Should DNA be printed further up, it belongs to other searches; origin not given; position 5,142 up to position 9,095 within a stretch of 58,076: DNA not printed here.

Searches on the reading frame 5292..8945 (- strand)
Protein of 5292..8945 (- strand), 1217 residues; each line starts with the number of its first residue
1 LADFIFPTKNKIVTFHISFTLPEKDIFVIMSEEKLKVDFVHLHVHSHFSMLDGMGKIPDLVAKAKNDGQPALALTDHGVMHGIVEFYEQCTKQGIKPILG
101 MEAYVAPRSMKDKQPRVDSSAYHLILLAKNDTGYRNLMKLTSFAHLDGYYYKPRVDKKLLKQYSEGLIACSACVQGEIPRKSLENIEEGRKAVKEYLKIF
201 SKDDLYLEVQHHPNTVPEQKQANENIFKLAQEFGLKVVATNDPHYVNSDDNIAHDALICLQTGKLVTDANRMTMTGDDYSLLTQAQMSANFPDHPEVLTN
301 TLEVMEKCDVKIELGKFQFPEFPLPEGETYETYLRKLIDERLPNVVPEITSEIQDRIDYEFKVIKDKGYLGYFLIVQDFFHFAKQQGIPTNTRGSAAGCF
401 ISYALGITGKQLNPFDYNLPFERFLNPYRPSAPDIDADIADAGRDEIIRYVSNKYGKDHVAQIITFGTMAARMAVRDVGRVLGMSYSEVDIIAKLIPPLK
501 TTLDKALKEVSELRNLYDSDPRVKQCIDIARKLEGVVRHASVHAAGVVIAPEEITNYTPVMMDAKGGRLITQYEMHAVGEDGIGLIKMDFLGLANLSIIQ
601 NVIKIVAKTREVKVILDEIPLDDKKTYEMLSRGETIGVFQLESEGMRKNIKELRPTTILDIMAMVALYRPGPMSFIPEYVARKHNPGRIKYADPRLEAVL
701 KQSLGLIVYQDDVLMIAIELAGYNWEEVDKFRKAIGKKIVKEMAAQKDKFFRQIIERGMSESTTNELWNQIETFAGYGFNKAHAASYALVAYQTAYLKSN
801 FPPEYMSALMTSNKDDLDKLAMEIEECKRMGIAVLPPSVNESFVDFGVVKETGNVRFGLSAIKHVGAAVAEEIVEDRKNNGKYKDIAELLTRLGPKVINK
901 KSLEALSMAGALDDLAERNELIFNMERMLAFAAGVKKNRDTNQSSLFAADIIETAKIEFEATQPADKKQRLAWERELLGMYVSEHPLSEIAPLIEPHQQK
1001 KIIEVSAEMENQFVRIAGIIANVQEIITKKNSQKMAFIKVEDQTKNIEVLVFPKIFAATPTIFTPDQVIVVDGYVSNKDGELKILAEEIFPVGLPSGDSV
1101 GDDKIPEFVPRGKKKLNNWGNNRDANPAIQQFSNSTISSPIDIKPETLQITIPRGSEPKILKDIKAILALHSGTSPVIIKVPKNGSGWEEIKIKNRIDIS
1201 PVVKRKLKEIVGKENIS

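Call 68: search_protein_families(library=pfam, proteins=[window:5292-8945:-], max_evalue=0.00001)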
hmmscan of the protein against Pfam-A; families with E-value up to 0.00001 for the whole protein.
window:5292-8945:- (1217 aa): 5 families
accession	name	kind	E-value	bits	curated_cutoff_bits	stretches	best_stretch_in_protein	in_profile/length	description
PF07733.18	DNA_pol3_alpha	-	1.2e-90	304.1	23.9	1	333-592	2-260/260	Bacterial DNA polymerase III alpha NTPase domain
PF02811.25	PHP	-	2e-59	201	26.4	1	41-212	1-164/164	PHP domain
PF17657.6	DNA_pol3_finger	-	1.7e-53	180.8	22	1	595-757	1-165/166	Bacterial DNA polymerase III alpha subunit finger domain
PF14579.12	HHH_6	-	4e-26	91.5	25.6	1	831-918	1-87/90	Helix-hairpin-helix motif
PF01336.31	tRNA_anti-codon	-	2.4e-11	43.9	27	1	1014-1091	1-74/75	OB-fold nucleic acid binding domain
